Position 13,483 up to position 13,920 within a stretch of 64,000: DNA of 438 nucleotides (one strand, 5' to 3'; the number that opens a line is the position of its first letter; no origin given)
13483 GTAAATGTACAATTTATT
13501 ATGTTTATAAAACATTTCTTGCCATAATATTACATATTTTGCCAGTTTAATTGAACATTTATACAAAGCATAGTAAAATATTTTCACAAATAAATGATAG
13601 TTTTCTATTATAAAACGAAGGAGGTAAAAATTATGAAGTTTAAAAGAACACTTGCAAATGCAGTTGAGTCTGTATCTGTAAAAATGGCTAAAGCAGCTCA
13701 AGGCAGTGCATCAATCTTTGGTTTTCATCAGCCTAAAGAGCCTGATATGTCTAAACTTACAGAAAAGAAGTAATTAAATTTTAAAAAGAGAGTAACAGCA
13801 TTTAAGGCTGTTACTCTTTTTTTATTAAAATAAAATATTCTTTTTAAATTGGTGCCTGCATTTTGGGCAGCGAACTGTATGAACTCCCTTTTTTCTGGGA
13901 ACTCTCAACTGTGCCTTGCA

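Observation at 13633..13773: Unannotated 46-aa AgrD-like precursor with Ser at the ring-closing position (predicted lactone SIFGF)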

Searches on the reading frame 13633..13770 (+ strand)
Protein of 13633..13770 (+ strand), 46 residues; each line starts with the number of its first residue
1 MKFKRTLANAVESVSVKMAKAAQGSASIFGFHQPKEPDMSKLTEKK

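Call 5: search_protein_families(library=ncbifam, proteins=[window:13633-13770:+], max_evalue=1)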
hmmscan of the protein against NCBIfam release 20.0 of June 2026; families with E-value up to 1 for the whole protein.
seq(46 aa): 1 family
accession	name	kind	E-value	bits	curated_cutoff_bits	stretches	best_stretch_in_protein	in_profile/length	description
TIGR04223.1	quorum_AgrD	subfamily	3.4e-06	27.1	19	1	6-38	2-34/38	AgrD family cyclic lactone autoinducer peptide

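Call 6: search_protein_families(library=pfam, proteins=[window:13633-13770:+], max_evalue=1)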
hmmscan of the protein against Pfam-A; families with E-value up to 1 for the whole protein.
seq(46 aa): 0 families

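Call 7: find_homologous_proteins(query=window:13633-13770:+, max_evalue=1)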
Query seq(46 aa) (46 aa): 5 proteins with E <= 1 among 5 candidates.
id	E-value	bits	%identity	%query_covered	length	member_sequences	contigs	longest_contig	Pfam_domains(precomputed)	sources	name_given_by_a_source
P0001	3.9e-21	89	100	100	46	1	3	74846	-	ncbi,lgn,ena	-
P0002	1.3e-16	75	85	100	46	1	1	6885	-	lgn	-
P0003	2.3e-14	69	76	100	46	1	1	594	-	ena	-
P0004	3.7e-10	56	65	100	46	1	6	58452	-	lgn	-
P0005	1.2e-8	51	63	100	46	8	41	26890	-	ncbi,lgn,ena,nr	ncbi:MAG: cyclic lactone autoinducer peptide [Oscillospiraceae bacterium]|nr:cyclic lactone autoindu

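Call 10: list_cluster_members(proteins=[P0001, P0005, P0004])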
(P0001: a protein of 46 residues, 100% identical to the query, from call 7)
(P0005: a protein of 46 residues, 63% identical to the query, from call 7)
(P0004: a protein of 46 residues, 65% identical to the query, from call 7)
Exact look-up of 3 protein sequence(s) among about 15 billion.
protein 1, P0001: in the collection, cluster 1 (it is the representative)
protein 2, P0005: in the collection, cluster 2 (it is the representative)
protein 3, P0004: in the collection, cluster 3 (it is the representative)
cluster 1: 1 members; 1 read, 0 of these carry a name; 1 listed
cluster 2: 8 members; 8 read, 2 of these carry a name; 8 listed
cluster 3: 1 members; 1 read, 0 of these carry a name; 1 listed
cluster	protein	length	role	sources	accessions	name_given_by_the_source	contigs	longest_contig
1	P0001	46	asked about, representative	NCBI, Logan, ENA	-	-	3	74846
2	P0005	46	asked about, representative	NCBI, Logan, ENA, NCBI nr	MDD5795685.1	MAG: cyclic lactone autoinducer peptide [Oscillospiraceae bacterium] | cyclic lactone autoinducer peptide [Oscillospiraceae bacterium]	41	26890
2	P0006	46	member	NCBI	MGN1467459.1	MAG: cyclic lactone autoinducer peptide [Ruminococcus sp.]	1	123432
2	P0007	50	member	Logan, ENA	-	-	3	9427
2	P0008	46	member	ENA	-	-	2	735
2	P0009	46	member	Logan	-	-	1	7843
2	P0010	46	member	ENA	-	-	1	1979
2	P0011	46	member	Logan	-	-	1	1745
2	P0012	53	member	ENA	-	-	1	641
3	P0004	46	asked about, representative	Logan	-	-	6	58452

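Call 12: find_encoding_contigs(protein=P0001, flank=6000, max_places=4)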
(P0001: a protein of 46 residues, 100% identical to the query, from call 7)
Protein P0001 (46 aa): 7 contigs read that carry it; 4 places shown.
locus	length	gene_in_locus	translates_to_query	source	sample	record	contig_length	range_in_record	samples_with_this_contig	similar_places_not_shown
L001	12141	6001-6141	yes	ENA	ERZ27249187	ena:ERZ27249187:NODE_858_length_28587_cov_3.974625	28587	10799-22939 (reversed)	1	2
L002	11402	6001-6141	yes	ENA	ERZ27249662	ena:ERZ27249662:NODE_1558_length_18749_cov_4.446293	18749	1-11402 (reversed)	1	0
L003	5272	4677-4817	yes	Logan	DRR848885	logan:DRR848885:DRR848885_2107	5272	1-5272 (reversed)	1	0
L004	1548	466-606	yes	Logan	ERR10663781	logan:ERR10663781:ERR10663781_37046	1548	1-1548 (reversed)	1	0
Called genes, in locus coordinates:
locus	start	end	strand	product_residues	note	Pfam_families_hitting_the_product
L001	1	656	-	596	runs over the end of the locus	-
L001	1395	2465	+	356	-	PF01757:Acyl_transf_3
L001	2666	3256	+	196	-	PF04647:AgrB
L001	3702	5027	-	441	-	PF02518:HATPase_c, PF14501:HATPase_c_5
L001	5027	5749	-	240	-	PF00072:Response_reg, PF04397:LytTR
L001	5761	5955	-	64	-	-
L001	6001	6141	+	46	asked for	-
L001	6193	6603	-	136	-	PF13453:Zn_ribbon_TFIIB (faint)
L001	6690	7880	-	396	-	PF00753:Lactamase_B (weak), PF19583:ODP, PF00258:Flavodoxin_1, PF12724:Flavodoxin_5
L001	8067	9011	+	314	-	PF00056:Ldh_1_N, PF02866:Ldh_1_C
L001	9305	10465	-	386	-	PF14286:DHHW, PF16822:ALGX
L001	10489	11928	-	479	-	PF03062:MBOAT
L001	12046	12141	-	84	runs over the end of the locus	PF01381:HTH_3, PF13443:HTH_26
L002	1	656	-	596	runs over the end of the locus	-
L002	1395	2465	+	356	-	PF01757:Acyl_transf_3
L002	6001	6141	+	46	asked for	-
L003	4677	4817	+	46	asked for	-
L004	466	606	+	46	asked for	-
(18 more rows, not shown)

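Call 13: find_encoding_contigs(protein=P0005, flank=6000, max_places=6)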
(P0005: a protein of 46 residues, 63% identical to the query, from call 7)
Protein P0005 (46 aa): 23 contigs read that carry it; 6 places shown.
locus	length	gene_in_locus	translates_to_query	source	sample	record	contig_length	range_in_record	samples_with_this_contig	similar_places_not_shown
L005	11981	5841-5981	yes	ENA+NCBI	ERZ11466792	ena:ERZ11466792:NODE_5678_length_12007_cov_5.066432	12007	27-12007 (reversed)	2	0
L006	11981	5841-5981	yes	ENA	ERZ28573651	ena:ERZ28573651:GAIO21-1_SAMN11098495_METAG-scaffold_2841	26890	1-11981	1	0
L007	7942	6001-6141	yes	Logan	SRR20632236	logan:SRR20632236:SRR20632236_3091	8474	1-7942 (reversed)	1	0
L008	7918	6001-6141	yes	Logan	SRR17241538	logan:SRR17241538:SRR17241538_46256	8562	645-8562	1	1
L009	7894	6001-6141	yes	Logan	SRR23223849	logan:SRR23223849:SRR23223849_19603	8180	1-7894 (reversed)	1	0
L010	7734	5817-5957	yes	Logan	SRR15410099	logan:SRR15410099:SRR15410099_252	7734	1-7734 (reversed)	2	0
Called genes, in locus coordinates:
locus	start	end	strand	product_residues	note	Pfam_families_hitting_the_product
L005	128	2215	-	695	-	PF02922:CBM_48 (weak), PF00128:Alpha-amylase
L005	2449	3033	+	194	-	PF04647:AgrB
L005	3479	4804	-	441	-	PF14689:SPOB_a (faint), PF02518:HATPase_c, PF14501:HATPase_c_5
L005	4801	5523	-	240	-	PF00072:Response_reg, PF04397:LytTR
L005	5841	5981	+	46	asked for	-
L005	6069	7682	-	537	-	PF00999:Na_H_Exchanger, PF02080:TrkA_C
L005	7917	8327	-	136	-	-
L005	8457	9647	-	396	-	PF00753:Lactamase_B, PF19583:ODP, PF00258:Flavodoxin_1, PF12724:Flavodoxin_5 (weak)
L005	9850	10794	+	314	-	PF00056:Ldh_1_N, PF02866:Ldh_1_C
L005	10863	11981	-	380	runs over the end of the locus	?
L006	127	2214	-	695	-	PF02922:CBM_48 (weak), PF00128:Alpha-amylase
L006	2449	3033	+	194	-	PF04647:AgrB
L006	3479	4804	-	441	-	PF14689:SPOB_a (faint), PF02518:HATPase_c, PF14501:HATPase_c_5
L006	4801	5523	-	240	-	PF00072:Response_reg, PF04397:LytTR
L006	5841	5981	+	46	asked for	-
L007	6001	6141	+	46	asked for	-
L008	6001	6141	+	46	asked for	-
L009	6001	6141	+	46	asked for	-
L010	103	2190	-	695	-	PF02922:CBM_48 (weak), PF00128:Alpha-amylase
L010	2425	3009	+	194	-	PF04647:AgrB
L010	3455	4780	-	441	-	PF14689:SPOB_a (faint), PF02518:HATPase_c, PF14501:HATPase_c_5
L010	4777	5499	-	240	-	PF00072:Response_reg, PF04397:LytTR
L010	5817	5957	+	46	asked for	-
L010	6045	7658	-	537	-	PF00999:Na_H_Exchanger, PF02080:TrkA_C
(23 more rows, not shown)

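Call 14: find_encoding_contigs(protein=P0004, flank=6000, max_places=3)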
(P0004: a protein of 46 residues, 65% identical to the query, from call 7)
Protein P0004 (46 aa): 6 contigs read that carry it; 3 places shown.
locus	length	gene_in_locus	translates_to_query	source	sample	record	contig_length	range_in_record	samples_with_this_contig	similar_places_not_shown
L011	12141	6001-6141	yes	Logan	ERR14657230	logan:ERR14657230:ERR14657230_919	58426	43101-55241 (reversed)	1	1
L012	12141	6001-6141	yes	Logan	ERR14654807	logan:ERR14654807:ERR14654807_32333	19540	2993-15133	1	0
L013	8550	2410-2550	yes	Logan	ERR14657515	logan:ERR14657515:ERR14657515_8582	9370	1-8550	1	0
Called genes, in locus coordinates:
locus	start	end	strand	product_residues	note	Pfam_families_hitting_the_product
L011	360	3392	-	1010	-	PF12698:ABC2_membrane_3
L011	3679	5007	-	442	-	PF02518:HATPase_c (weak), PF14501:HATPase_c_5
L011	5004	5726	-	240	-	PF00072:Response_reg, PF04397:LytTR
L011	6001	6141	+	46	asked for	-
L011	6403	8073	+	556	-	PF04851:ResIII, PF00270:DEAD, PF14617:CMS1 (weak), PF00271:Helicase_C, PF03880:DbpA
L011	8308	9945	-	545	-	PF00999:Na_H_Exchanger, PF02080:TrkA_C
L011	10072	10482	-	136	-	PF13453:Zn_ribbon_TFIIB (faint)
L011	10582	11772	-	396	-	PF00753:Lactamase_B, PF19583:ODP, PF12706:Lactamase_B_2 (faint), PF00258:Flavodoxin_1, PF12724:Flavodoxin_5 (weak)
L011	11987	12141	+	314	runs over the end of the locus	PF00056:Ldh_1_N, PF02866:Ldh_1_C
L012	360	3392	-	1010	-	PF12698:ABC2_membrane_3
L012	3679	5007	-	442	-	PF02518:HATPase_c (weak), PF14501:HATPase_c_5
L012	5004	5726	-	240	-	PF00072:Response_reg, PF04397:LytTR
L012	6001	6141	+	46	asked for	-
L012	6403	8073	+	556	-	PF04851:ResIII, PF00270:DEAD, PF14617:CMS1 (weak), PF00271:Helicase_C, PF03880:DbpA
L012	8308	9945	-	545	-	PF00999:Na_H_Exchanger, PF02080:TrkA_C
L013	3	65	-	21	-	?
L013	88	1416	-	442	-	PF02518:HATPase_c (weak), PF14501:HATPase_c_5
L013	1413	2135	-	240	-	PF00072:Response_reg, PF04397:LytTR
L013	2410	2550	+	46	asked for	-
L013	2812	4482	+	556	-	PF04851:ResIII, PF00270:DEAD, PF14617:CMS1 (weak), PF00271:Helicase_C, PF03880:DbpA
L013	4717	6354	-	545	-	PF00999:Na_H_Exchanger, PF02080:TrkA_C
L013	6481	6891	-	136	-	PF13453:Zn_ribbon_TFIIB (faint)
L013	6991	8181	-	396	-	PF00753:Lactamase_B, PF19583:ODP, PF12706:Lactamase_B_2 (faint), PF00258:Flavodoxin_1, PF12724:Flavodoxin_5 (weak)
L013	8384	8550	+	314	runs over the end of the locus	PF00056:Ldh_1_N, PF02866:Ldh_1_C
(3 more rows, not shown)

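Call 15: find_encoding_contigs(protein=P0002, flank=6000, max_places=2)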
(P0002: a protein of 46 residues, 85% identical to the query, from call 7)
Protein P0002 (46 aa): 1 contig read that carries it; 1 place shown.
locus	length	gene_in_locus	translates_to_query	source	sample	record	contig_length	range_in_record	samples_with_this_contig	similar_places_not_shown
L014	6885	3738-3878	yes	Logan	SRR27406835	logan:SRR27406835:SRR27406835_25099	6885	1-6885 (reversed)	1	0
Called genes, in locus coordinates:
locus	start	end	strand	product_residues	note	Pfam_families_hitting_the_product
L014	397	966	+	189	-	PF04647:AgrB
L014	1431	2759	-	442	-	PF02518:HATPase_c, PF14501:HATPase_c_5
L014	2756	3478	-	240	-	PF00072:Response_reg, PF04397:LytTR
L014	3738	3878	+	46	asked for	-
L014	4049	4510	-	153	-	-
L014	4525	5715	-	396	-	PF00753:Lactamase_B, PF19583:ODP, PF12706:Lactamase_B_2 (weak), PF00258:Flavodoxin_1, PF12724:Flavodoxin_5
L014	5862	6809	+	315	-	PF00056:Ldh_1_N, PF02866:Ldh_1_C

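Call 27: find_related_loci(query=A3, collection=genome_contigs, flank=6000)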
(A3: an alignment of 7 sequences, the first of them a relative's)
Query A3 (46 aa) in genome_contigs; peptide patterns used: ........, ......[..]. (x = any residue, [..] = any of these).
58 stretches matched a pattern; 1 encode a relative of the query (tblastn E <= 1e-3); 1 distinct loci.
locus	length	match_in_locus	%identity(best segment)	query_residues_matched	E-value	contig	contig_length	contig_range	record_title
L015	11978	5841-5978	63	1-46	8e-16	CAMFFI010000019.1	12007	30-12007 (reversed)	MAG: uncultured bacterium isolate SRR11489785_bin.12_metaWRAP_v1.3_MAG genome assembly, contig: ERZ11466792.5677, whole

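Call 35: search_protein_representatives(alignment_id=A4)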
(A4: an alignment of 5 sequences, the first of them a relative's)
Query: 5 sequences, 46 profile positions. Proteins with E-value up to 0.001 (for the whole library): 65; up to 1e-10: 3; up to 1e-30: 0. The best 65 are listed.
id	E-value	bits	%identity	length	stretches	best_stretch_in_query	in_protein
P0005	6.7e-24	99.9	-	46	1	1-46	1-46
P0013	6.8e-14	67.9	-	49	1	1-43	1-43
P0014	6.6e-11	58.3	-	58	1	1-46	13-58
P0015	2.4e-10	56.5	-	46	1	1-46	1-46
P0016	2.6e-08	50.0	-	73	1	4-46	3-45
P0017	3.7e-08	49.5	-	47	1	1-38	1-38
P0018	6.6e-08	48.7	-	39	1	3-38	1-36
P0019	1.3e-07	47.8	-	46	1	1-46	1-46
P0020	3.1e-07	46.6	-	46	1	1-37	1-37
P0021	5.6e-07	45.8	-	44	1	4-46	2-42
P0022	5.6e-07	45.7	-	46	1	1-40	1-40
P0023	8.5e-07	45.2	-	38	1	5-41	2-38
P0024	1.5e-06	44.4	-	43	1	3-41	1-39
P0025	1.7e-06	44.2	-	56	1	1-41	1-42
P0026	2.9e-06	43.5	-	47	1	1-46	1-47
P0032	1.2e-05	41.5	-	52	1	4-38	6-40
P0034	2.0e-05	40.8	-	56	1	6-40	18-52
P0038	3.9e-05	39.8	-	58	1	3-38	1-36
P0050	1.6e-04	37.9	-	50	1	4-43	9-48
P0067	4.5e-04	36.4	-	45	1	9-40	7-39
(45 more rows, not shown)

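Call 41: find_encoding_contigs(protein=P0016, flank=5000, max_places=2)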
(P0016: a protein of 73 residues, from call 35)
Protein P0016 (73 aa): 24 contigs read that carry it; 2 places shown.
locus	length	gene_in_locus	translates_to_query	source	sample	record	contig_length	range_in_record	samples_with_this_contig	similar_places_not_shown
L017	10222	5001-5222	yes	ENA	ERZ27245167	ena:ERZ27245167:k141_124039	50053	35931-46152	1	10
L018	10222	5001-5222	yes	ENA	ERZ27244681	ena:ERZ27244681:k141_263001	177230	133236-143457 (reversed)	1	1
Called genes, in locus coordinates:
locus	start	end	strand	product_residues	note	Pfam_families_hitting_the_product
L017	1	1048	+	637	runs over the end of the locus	PF00176:SNF2-rel_dom (weak), PF28555:Helicase_dom, PF00271:Helicase_C (weak)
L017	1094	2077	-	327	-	PF13280:WYL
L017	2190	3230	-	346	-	PF14689:SPOB_a (weak), PF14501:HATPase_c_5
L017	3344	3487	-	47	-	-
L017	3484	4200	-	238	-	PF00072:Response_reg, PF04397:LytTR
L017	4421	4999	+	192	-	PF04647:AgrB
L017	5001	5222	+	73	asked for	-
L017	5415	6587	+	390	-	-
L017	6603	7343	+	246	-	PF02463:SMC_N (faint), PF00005:ABC_tran, PF13304:AAA_21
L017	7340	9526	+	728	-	-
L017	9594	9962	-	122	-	-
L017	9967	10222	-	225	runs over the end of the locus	-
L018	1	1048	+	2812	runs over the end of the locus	PF13154:DUF3991 (weak), PF13155:Toprim_2, PF28553:WH_1, PF28554:DUF8437, PF00176:SNF2-rel_dom, PF28555:Helicase_dom, PF00271:Helicase_C (weak)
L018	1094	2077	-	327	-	PF13280:WYL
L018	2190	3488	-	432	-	PF14689:SPOB_a (weak), PF14501:HATPase_c_5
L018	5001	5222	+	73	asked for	-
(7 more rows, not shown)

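Call 42: find_encoding_contigs(protein=P0003, flank=5000, max_places=2)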
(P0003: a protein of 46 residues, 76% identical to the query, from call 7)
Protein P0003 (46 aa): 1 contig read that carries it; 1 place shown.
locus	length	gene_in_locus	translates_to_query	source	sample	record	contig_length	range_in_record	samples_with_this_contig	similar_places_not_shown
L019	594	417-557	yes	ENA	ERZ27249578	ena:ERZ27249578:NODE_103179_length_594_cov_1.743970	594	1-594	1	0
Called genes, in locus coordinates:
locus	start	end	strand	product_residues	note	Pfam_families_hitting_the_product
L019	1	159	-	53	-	?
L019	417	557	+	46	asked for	-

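Call 54: list_cluster_members(proteins=[P0038, P0067, P0016, P0017, P0019, P0032, P0050, P0034, P0013, P0014])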
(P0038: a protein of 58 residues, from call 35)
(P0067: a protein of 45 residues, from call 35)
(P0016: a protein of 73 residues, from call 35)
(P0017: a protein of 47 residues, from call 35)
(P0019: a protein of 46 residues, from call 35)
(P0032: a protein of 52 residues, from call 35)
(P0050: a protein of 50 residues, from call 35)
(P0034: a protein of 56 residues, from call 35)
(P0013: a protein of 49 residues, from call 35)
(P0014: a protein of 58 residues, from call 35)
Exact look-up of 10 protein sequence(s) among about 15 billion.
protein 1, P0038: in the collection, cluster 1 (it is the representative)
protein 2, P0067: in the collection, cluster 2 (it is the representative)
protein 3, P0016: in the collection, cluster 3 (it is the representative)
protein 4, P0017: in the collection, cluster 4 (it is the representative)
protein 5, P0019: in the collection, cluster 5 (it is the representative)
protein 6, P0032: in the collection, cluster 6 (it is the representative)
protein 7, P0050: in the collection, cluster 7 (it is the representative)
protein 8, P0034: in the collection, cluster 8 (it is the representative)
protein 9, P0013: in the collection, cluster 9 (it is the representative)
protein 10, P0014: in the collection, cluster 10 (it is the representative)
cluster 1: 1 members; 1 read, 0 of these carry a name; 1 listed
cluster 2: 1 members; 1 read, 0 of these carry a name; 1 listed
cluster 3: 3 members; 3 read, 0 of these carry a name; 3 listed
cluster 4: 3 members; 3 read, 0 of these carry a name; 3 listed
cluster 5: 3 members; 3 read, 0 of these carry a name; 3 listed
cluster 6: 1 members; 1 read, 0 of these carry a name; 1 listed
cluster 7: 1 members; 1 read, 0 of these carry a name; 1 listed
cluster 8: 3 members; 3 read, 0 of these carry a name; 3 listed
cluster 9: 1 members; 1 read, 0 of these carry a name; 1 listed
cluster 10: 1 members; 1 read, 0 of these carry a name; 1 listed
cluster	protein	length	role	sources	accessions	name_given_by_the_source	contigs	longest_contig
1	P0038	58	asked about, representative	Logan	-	-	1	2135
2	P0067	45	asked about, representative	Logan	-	-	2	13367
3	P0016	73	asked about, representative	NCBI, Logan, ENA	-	-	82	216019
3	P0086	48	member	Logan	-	-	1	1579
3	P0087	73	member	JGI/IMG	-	-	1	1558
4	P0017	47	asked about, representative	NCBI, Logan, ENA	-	-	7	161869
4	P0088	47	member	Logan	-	-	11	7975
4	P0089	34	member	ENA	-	-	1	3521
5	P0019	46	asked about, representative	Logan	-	-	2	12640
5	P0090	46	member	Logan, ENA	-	-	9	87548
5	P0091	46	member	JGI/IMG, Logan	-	-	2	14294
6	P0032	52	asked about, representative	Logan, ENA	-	-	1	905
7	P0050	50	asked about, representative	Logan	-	-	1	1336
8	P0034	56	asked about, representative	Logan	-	-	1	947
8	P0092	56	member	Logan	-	-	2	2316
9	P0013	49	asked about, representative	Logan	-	-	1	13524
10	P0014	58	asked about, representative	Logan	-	-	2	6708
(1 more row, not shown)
